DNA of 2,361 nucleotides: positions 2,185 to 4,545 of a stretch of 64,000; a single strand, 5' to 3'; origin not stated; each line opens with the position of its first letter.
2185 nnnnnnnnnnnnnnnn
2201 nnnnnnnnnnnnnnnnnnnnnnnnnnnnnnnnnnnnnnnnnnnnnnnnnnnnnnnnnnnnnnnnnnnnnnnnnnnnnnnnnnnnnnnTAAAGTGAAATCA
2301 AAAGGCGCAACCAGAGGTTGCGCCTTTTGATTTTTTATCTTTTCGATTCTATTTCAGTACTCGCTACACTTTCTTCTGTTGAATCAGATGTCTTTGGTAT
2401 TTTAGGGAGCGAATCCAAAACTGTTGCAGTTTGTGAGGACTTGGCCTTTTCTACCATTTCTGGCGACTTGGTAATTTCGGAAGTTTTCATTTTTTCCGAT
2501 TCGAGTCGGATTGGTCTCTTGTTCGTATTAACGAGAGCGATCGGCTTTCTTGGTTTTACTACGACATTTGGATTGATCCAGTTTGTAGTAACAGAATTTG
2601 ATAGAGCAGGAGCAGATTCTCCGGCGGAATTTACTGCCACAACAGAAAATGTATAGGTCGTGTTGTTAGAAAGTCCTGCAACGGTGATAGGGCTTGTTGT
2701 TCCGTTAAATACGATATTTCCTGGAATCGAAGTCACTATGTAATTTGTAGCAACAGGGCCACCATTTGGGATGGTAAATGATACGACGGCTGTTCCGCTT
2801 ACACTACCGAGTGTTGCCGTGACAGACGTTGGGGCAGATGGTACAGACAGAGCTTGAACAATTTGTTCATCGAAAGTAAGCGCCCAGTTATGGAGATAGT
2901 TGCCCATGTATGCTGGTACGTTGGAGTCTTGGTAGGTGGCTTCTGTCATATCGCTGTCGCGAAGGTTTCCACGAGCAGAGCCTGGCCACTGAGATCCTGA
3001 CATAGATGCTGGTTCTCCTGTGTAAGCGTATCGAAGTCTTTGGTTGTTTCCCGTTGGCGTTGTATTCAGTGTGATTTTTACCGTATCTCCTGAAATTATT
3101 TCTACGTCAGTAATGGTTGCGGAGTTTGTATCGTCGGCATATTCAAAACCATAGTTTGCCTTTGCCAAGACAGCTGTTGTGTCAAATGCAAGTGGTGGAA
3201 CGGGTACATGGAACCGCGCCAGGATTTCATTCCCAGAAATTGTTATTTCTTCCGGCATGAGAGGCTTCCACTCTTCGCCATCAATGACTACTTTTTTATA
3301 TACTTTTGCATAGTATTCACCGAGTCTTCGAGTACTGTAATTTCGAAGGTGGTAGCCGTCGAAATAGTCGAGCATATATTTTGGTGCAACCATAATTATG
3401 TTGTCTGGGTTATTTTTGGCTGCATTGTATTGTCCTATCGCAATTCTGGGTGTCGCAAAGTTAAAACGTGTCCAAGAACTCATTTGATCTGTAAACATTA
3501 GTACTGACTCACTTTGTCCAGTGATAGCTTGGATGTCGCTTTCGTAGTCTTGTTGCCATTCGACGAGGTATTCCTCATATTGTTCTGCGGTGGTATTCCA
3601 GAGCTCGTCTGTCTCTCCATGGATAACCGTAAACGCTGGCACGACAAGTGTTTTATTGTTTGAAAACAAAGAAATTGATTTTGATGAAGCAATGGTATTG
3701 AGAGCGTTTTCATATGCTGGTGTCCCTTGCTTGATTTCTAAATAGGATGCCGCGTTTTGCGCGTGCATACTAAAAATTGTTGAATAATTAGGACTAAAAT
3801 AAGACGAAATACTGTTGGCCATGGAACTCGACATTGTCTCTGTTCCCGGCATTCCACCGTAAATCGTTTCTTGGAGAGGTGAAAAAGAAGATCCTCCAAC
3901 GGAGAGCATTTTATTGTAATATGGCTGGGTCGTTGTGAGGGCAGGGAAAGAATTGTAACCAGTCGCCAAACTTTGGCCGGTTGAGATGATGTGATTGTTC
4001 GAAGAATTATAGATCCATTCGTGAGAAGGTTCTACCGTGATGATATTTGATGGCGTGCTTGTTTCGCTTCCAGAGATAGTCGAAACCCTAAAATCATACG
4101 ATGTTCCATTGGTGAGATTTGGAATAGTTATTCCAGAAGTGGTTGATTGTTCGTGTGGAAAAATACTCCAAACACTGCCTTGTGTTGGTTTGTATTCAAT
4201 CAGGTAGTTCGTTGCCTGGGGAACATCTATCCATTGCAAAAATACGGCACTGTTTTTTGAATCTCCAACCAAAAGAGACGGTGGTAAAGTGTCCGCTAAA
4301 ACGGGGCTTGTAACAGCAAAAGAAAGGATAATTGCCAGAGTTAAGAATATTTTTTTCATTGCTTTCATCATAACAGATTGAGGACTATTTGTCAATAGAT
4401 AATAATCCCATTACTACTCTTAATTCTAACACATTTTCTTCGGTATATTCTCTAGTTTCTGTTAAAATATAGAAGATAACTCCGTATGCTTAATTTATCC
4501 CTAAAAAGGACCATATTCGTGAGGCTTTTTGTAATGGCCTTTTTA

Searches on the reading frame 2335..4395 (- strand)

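Call 4: search_protein_families(library=pfam, proteins=[window:2335-4395:-], max_evalue=0.1)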
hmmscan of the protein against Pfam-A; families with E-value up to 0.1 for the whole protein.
window:2335-4395:- (686 aa): 4 families
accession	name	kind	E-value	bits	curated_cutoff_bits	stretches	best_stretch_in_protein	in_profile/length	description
PF00041.27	fn3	-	5.5e-16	59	25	2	520-596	1-77/84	Fibronectin type III domain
PF25059.1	FN3_DSCAM-DSCAML_C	-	7.9e-08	33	39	1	62-108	21-66/89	DSCAM/DSCAML C-terminal Fn3-like domain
PF03629.24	SASA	-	0.0037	17.3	24.8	1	221-366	98-224/226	Carbohydrate esterase, sialic acid-specific acetylesterase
PF16656.11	Pur_ac_phosph_N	-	0.023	15.7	30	1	43-114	8-87/93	Purple acid Phosphatase, N-terminal domain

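Call 6: search_protein_families(library=ncbifam, proteins=[window:2335-4395:-], max_evalue=0.1)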
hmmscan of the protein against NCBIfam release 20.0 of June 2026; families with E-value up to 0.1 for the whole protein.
window:2335-4395:- (686 aa): 2 families
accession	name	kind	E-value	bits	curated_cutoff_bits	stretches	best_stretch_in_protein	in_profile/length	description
NF045522.1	MXAN_2561_fam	equivalog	0.0022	17.5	150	0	566-596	219-249/304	MXAN_2561 family MXYO-CTERM-anchored protein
NF047756.1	LIC11435_fam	equivalog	0.013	14.4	380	1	53-107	2-50/360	LIC11435 family protein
